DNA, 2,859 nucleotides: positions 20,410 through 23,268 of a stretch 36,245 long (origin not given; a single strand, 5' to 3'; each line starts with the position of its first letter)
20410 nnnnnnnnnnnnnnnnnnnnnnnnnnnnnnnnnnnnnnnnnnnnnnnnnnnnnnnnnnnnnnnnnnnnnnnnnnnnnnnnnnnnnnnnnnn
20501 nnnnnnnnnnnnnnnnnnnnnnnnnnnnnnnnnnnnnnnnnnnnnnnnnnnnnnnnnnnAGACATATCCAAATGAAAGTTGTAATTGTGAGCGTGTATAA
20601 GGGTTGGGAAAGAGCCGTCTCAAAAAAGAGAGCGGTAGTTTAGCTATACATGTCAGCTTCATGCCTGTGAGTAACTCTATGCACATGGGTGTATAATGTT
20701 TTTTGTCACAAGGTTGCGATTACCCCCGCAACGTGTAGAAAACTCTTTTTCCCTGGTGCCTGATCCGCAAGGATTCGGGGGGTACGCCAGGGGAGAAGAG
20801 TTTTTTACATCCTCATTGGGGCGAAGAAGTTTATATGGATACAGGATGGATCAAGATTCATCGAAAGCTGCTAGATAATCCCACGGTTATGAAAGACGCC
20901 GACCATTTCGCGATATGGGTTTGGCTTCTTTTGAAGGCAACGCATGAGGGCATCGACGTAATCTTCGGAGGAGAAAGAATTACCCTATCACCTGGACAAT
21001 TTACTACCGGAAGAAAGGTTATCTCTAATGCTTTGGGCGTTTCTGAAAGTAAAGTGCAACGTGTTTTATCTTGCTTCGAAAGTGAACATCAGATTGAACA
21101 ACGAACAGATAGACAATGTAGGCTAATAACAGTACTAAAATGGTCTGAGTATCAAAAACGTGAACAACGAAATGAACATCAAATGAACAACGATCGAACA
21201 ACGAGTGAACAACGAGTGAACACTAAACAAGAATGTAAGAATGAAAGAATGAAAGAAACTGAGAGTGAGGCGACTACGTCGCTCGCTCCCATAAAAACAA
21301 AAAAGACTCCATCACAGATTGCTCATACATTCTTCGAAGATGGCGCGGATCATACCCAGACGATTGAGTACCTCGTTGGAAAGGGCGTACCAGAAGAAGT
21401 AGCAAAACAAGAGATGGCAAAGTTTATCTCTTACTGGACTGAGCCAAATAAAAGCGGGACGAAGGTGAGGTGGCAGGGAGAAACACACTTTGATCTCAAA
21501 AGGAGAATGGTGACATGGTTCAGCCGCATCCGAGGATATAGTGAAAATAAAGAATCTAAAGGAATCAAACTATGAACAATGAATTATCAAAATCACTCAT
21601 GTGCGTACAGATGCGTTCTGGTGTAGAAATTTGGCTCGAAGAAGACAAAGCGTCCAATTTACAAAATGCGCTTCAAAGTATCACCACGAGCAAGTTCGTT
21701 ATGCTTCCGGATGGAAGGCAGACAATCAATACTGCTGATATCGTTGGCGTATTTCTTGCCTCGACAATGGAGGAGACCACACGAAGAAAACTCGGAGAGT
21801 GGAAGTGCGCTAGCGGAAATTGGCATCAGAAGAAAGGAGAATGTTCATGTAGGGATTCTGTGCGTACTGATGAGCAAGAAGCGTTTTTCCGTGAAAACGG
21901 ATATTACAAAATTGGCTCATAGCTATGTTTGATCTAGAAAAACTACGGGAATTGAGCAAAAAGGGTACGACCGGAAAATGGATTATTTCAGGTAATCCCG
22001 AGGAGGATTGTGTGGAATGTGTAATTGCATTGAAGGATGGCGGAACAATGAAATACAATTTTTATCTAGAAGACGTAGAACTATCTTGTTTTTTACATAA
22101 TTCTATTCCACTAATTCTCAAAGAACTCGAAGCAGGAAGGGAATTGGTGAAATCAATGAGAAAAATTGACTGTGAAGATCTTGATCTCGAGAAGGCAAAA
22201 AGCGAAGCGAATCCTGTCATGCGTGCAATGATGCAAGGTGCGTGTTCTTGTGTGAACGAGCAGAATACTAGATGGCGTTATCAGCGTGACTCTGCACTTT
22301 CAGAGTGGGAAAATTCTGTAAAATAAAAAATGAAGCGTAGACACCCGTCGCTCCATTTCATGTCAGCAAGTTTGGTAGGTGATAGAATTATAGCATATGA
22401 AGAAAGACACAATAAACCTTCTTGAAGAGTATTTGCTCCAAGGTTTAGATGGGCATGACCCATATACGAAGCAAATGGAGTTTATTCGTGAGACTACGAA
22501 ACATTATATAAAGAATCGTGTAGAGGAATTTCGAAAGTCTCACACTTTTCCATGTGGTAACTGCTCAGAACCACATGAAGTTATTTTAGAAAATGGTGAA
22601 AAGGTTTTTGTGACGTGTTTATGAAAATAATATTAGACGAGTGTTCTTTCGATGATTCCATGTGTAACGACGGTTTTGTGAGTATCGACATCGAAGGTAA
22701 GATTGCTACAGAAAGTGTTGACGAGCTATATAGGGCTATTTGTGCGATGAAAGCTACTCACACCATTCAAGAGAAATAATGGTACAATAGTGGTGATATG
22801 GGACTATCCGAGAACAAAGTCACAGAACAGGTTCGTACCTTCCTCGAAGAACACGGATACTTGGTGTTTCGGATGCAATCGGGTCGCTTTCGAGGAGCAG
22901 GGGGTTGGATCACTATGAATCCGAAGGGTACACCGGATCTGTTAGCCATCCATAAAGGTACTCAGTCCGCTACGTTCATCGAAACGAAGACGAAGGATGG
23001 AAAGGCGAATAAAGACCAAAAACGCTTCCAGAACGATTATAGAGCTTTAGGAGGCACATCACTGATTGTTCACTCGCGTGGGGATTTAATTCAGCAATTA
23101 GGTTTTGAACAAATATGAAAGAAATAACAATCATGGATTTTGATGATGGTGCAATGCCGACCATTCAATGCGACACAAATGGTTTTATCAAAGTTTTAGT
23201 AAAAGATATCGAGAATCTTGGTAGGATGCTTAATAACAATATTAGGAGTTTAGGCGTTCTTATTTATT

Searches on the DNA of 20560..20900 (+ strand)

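Call 78: search_rna_families(source=window, start=20560, end=20900, threshold=evalue, max_evalue=10, show_alignments=2)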
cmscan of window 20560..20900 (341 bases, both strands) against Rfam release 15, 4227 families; matches with E-value up to 10: 2.
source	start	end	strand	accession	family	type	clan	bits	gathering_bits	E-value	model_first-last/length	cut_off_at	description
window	20793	20843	-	RF03603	mir-4899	Gene; miRNA;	-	13.8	85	9.7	1-87/87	no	mir-4899 microRNA precursor family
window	20846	20900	+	RF01134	sR30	Gene; snRNA; snoRNA; CD-box;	-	9.8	38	5.1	1-46/57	3'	Small nucleolar RNA sR30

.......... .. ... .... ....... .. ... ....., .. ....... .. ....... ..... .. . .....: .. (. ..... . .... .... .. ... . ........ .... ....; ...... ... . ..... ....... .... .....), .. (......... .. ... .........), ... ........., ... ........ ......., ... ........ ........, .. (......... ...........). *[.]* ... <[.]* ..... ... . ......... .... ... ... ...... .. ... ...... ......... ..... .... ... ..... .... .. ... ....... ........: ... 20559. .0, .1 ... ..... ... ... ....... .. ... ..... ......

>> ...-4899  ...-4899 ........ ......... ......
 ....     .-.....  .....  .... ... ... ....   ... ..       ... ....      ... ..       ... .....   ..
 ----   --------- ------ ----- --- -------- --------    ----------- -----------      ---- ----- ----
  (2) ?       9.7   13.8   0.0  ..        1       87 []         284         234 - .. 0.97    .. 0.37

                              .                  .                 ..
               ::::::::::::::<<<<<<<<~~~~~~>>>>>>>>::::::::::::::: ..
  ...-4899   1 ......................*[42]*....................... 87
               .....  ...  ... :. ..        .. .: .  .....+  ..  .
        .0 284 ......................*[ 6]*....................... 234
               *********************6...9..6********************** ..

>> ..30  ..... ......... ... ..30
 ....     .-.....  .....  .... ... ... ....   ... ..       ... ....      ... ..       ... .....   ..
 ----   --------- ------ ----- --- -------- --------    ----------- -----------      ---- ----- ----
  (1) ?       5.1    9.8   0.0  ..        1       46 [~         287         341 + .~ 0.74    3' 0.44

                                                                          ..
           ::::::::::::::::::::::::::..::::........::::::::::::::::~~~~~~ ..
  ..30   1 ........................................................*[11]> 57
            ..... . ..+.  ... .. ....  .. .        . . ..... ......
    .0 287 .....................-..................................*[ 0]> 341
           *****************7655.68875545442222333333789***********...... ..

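Call 85: build_rna_model(alignment_id=A5)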
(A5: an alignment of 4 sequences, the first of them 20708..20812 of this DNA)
Model R1 built from alignment A5 (4 sequences, 111 columns); structure: RNAalifold consensus.
model positions 101; base pairs 34; branch points 1; effective number of sequences 1.07; information 0.59 bits per position. Calibrated on 0.2 Mb of random sequence (short: E-values are rough).
structure used (alignment columns):
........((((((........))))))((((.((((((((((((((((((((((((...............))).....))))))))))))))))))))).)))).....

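Call 86: search_with_rna_model(model_id=R1, sources=[window, L047, L036, L006, L061, L062, L063, L064, L065, L037, L038, L007, L008, L009, L010, L011, L012, L013, L014, L015, L017, L018, L019, L020, L021, L024, L048, L049, L050, L051, L052, L053, L054, L001, L002, L028, L029, L033], max_evalue=10, make_alignment=true)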
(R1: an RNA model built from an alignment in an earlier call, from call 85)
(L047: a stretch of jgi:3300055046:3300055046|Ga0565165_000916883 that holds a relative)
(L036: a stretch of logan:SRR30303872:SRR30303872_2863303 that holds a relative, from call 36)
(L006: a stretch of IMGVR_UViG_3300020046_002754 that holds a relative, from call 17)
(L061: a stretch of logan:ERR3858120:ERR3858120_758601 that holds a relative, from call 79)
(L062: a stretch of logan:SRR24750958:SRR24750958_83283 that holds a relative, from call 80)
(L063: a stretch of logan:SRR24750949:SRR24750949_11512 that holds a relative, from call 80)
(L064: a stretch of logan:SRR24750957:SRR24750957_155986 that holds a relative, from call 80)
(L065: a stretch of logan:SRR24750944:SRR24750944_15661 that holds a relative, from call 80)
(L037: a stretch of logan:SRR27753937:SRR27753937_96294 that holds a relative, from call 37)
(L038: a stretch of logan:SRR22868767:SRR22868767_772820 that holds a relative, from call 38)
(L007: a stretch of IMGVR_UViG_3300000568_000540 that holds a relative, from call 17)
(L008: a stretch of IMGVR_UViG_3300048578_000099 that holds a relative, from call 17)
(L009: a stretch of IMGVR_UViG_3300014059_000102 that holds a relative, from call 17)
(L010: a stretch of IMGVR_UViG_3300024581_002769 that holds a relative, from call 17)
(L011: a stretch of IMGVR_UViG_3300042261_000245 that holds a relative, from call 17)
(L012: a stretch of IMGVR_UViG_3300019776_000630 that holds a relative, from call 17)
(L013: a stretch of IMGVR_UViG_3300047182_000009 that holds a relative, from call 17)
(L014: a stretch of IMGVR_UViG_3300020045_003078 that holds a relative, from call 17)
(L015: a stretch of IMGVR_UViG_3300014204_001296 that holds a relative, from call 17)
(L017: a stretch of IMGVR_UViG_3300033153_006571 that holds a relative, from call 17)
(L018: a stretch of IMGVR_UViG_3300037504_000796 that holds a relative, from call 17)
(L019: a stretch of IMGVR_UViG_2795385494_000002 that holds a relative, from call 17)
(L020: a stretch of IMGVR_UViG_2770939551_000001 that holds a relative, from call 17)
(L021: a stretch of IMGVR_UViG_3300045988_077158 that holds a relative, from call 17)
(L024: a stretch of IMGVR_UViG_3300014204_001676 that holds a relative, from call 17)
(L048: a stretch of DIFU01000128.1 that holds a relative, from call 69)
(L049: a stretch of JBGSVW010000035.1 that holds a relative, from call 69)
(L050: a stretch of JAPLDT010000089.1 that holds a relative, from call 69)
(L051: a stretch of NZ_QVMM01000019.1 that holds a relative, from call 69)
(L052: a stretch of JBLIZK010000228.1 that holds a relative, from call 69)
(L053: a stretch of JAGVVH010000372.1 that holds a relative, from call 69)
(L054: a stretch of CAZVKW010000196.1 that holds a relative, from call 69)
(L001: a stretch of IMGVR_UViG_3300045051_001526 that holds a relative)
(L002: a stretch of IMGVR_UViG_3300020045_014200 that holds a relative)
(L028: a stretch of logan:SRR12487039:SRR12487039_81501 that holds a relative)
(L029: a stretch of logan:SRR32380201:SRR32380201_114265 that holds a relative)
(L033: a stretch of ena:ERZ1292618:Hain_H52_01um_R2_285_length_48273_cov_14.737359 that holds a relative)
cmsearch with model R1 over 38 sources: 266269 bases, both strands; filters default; matches with E-value up to 10: 15.
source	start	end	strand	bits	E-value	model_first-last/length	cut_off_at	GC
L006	3887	3987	+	108.7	1.9e-24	1-101/101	no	0.45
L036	370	476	+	103.4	4e-23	1-101/101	no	0.52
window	20706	20812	+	102.8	5.8e-23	1-101/101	no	0.52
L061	1076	1173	+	92.8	2e-20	1-101/101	no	0.46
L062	1396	1500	+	47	7e-09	1-101/101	no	0.43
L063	1396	1500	+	47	7e-09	1-101/101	no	0.43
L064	655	759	+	47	7e-09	1-101/101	no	0.43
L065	113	217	+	47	7e-09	1-101/101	no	0.43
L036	395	499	-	41.4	1.8e-07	1-101/101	no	0.48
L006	3912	4002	-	41.1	2.1e-07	1-101/101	no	0.45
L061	1100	1185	-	39.8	4.5e-07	1-101/101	no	0.47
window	20731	20836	-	38.9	7.5e-07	1-101/101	no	0.48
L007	3255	3296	+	17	0.25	43-84/101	no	0.4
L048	2255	2296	+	17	0.25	43-84/101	no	0.4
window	26934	26983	+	11.6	5.8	1-101/101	no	0.46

Alignment A6: 15 matches aligned to the model, 137 columns, each read 5' to 3' on its own strand. Consensus structure (alignment columns), stored with it:
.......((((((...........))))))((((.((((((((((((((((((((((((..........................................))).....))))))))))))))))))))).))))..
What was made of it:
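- Tried and rejected: Covariance model R1 finds nothing in the spacer or in L047 (call 86).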

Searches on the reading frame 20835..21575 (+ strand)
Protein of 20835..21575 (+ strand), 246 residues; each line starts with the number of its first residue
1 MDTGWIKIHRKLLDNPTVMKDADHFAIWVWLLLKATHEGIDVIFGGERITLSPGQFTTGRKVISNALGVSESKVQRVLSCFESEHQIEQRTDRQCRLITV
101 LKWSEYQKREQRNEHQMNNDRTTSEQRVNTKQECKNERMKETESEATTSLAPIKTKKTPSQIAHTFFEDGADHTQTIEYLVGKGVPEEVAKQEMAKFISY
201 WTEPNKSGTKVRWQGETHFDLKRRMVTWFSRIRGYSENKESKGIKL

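Call 14: search_protein_families(library=pfam, proteins=[window:20835-21575:+], max_evalue=0.01)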
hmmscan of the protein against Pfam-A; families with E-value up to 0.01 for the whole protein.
window:20835-21575:+ (246 aa): 3 families
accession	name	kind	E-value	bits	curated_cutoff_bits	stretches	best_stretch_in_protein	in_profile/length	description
PF13545.12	HTH_Crp_2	-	0.0007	20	27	1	59-103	24-64/70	Crp-like helix-turn-helix domain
PF17948.6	DnaT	-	0.00071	19.7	25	1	176-215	13-51/69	DnaT DNA-binding domain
PF09681.16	Phage_rep_org_N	-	0.0061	17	23.3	0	5-127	1-120/121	N-terminal phage replisome organiser (Phage_rep_org_N)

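Call 15: search_protein_families(library=phrogs, proteins=[window:20835-21575:+], max_evalue=0.01)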
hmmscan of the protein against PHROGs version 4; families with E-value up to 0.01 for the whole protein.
window:20835-21575:+ (246 aa): 10 families
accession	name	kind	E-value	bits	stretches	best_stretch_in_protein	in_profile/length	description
phrog_2514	-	DNA, RNA and nucleotide metabolism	7.8e-34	118.2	1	1-169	1-174/270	DnaD-like helicase loader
phrog_186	-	DNA, RNA and nucleotide metabolism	1.8e-16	61.7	1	2-153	19-161/308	DnaD-like helicase loader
phrog_7498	-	DNA, RNA and nucleotide metabolism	3.5e-15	56.9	1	2-157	4-157/296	DnaD-like helicase loader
phrog_27581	-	unknown function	6.8e-12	46.6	1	3-125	26-156/216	-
phrog_36825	-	unknown function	3.2e-07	31.2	1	3-156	2-156/279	-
phrog_35955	-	unknown function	2.3e-06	28.3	1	24-136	24-136/285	-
phrog_19415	-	unknown function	2.5e-06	28.6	1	107-242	85-212/224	-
phrog_345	-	DNA, RNA and nucleotide metabolism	1.9e-05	25.5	1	2-159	24-165/297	replication initiation O-like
phrog_2509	-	DNA, RNA and nucleotide metabolism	0.0081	16.7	0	102-240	125-258/277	replication initiation protein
phrog_1408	-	DNA, RNA and nucleotide metabolism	0.0099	16.4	0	93-214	137-244/302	replication initiation protein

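Call 17: find_related_loci(query=window:20835-21575:+, collection=viral_contigs, flank=4000)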
Query window:20835-21575:+ (246 aa) in viral_contigs; peptide patterns used: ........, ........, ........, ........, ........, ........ (x = any residue, [..] = any of these).
26 stretches matched a pattern; 21 encode a relative of the query (tblastn E <= 1e-3); 21 distinct loci.
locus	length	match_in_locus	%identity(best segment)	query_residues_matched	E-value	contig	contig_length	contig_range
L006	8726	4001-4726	52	1-246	4e-85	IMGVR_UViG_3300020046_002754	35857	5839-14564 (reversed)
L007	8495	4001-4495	59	1-164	2e-62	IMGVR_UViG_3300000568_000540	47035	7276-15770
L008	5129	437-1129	36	4-228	1e-42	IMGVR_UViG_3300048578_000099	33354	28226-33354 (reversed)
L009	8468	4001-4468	48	1-153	1e-40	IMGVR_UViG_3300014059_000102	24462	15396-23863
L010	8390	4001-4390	53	4-132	4e-40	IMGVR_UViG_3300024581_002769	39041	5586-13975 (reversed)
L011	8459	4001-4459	48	4-155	2e-39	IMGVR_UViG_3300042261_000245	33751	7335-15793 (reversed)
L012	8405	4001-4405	49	1-135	1e-35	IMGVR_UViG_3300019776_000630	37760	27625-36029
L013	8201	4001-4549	40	1-183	8e-34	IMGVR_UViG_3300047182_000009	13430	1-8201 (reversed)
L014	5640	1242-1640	50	4-135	3e-32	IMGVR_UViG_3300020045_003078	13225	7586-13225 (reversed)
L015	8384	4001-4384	51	4-130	8e-32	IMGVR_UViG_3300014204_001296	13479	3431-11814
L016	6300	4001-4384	51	4-130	8e-32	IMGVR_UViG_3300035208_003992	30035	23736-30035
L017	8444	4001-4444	30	4-152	4e-20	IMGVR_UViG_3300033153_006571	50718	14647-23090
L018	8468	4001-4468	32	1-151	3e-18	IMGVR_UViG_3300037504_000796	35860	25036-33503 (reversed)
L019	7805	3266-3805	29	4-191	2e-16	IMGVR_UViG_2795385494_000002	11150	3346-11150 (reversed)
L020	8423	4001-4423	31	4-144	6e-15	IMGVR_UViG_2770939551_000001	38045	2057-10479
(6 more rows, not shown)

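Call 35: find_homologous_proteins(query=window:20835-21575:+, max_evalue=1e-20)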
Query window:20835-21575:+ (246 aa): 634 proteins with E <= 1e-20 among 837 candidates; the best 120 are listed.
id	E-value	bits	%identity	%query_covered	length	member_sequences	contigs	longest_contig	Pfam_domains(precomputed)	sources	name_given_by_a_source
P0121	1.4e-162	557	100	100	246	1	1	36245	-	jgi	jgi:hypothetical protein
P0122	8.2e-109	381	68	100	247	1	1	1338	-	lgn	-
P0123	2.7e-79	284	53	100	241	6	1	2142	-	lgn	-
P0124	1.9e-75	272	54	100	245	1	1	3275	-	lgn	-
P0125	2.2e-74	268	51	100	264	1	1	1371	-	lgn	-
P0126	2.0e-73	265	52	100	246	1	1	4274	-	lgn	-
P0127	3.8e-69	251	49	100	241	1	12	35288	PF09681.17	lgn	-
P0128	1.3e-68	249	55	87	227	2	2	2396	-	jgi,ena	-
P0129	3.5e-65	238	49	94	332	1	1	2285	-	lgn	-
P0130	6.5e-65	237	49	96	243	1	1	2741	-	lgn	-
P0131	8.8e-65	237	72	60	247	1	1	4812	PF09524.16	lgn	-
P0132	2.3e-64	235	76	52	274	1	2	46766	-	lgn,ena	-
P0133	2.8e-61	225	64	63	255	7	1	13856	-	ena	-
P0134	5.2e-61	225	67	61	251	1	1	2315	-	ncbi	-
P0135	6.6e-61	224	71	56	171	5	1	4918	-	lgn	-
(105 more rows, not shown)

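Call 36: find_encoding_contigs(protein=P0122, flank=5000, max_places=3)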
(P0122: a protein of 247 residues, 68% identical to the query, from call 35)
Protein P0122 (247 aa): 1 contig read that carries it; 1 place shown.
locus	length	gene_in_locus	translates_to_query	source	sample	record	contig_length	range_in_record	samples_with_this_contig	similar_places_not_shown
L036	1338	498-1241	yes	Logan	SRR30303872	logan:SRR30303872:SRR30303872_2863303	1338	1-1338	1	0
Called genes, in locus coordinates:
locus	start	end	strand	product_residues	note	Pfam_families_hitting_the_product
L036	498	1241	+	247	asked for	-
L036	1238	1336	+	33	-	?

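Call 37: find_encoding_contigs(protein=P0126, flank=5000, max_places=3)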
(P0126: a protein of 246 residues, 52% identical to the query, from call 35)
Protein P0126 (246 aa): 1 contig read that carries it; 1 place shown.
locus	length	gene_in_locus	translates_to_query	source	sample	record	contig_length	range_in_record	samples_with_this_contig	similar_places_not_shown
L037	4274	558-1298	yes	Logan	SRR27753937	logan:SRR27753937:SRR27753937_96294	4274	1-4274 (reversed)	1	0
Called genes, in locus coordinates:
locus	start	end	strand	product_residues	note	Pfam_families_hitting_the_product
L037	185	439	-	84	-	-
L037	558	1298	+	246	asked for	-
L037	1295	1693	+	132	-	-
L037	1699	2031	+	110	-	-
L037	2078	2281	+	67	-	-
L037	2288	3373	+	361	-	-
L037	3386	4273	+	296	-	?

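Call 38: find_encoding_contigs(protein=P0124, flank=5000, max_places=3)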
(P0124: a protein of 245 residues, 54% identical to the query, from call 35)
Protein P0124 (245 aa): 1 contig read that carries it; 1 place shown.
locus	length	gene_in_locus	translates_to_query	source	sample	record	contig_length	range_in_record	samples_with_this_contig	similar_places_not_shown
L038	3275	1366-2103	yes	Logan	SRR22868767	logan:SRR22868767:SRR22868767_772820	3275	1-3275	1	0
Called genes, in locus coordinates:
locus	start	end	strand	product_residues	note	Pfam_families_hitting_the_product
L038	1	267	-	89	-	?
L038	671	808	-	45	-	-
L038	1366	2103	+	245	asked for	-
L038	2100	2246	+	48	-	-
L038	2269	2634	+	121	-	-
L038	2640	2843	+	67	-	-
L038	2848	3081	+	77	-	-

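Call 69: find_related_loci(query=window:20835-21575:+, collection=genome_contigs, flank=3000)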
Query window:20835-21575:+ (246 aa) in genome_contigs; peptide patterns used: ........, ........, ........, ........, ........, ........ (x = any residue, [..] = any of these).
52 stretches matched a pattern; 13 encode a relative of the query (tblastn E <= 1e-3); 13 distinct loci.
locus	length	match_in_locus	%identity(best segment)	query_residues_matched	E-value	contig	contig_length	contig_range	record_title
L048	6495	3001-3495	59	1-164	8e-63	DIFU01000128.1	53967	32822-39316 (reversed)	MAG TPA_asm: Prolixibacteraceae bacterium UBA5740 UBA5740_contig_2637, whole genome shotgun sequence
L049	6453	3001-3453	60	2-152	3e-60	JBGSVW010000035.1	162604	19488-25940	MAG: Anaerovoracaceae bacterium isolate JTS-AC466 k141_1086633, whole genome shotgun sequence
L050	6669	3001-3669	40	4-244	1e-46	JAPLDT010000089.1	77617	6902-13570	MAG: Bacteroidia bacterium isolate LacPavin_0818_WC45_MAG_43_40 LacPavin_0818_WC45_scaffold_1233233, whole genome shotgu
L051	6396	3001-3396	45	4-134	4e-36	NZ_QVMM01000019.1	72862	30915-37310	Dysgonomonas sp. 216 scaffold19_size72862, whole genome shotgun sequence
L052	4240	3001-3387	49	2-129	2e-34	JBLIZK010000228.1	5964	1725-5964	MAG: Paludibacter sp. isolate APR314 k141_248957, whole genome shotgun sequence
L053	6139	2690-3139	46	4-152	2e-32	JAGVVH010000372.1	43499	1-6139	MAG: Bacteroidetes bacterium isolate WAS_Bin_9 WAS_Bin_9_scaffold_420, whole genome shotgun sequence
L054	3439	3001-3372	46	4-126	4e-30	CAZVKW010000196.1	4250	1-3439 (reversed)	MAG TPA_asm: uncultured Lentimicrobiaceae bacterium isolate SRP272421_co2_10 genome assembly, contig: NODE_89091_length_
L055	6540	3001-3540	29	4-191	9e-17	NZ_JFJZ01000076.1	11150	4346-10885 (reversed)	Thalassospira sp. MCCC 1A01428 contig76, whole genome shotgun sequence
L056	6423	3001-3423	31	4-144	3e-15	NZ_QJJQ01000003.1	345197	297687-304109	Pseudogracilibacillus auburnensis strain DSM 28556 Ga0244575_103, whole genome shotgun sequence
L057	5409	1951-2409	32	4-154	4e-13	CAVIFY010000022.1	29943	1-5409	Bifidobacteriaceae bacterium isolate G02630-L1_cleanbin_000014 genome assembly, contig: Spades_G02630-L1_contig_678, who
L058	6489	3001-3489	29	4-150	1e-11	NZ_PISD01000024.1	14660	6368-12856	Cytobacillus horneckiae strain 1P01SC contig_25, whole genome shotgun sequence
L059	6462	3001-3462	28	2-154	3e-11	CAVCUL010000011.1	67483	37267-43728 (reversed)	bacterium isolate G02646-L1_cleanbin_000004 genome assembly, contig: Spades_G02646-L1_contig_198, whole genome shotgun s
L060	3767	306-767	28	2-154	5e-11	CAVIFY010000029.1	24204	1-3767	Bifidobacteriaceae bacterium isolate G02630-L1_cleanbin_000014 genome assembly, contig: Spades_G02630-L1_contig_973, who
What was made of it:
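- On c2-type (Ceduovirus) origin region: This needs cloning and transformation, and the host is unknown (probably Bacteroidota, call 69).
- The probable host phylum is Bacteroidota (call 69).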

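Call 79: find_encoding_contigs(protein=P0123, flank=1500, max_places=6)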
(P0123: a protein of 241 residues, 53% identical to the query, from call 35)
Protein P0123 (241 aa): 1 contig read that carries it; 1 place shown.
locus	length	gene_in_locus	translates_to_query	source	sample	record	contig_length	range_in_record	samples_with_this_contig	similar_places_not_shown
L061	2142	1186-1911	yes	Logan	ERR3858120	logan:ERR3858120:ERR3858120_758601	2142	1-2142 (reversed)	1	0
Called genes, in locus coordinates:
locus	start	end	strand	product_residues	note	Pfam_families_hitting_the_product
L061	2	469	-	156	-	?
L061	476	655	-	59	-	-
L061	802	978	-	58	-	-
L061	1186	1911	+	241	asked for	-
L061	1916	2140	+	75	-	?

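Call 80: find_encoding_contigs(protein=P0127, flank=1500, max_places=6)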
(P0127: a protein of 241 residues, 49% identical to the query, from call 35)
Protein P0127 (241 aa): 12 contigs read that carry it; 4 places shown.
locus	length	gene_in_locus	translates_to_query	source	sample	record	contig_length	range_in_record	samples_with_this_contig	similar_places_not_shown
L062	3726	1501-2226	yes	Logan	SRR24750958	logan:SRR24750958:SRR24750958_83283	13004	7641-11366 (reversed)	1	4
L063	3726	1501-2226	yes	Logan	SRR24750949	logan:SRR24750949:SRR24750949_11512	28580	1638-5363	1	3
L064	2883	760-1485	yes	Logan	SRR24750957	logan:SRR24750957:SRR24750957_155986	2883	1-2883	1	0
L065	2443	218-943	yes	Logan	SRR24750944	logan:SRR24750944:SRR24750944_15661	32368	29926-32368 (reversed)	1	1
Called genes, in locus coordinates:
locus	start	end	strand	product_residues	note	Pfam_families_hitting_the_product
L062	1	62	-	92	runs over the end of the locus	-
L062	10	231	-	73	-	-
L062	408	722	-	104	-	-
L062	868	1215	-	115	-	-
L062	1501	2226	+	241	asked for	PF09681:Phage_rep_org_N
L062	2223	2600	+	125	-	-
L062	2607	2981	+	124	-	-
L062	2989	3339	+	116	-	-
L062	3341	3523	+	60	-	-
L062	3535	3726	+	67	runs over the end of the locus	-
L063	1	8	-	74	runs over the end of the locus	-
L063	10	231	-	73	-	-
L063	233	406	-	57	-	-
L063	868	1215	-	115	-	-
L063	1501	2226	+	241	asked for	PF09681:Phage_rep_org_N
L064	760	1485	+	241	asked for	PF09681:Phage_rep_org_N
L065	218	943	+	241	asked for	PF09681:Phage_rep_org_N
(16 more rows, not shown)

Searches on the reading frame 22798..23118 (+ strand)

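Call 55: search_protein_families(library=phrogs, proteins=[window:22798-23118:+], max_evalue=0.001)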
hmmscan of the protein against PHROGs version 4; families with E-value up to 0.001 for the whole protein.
window:22798-23118:+ (106 aa): 3 families
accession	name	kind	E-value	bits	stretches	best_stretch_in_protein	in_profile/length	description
phrog_93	-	DNA, RNA and nucleotide metabolism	6e-13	49.3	1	3-97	352-434/613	endonuclease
phrog_5702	-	DNA, RNA and nucleotide metabolism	2.3e-09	38.1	1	41-96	3-58/70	Holliday junction resolvase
phrog_824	-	unknown function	4.4e-06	27.8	1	43-99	112-169/265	-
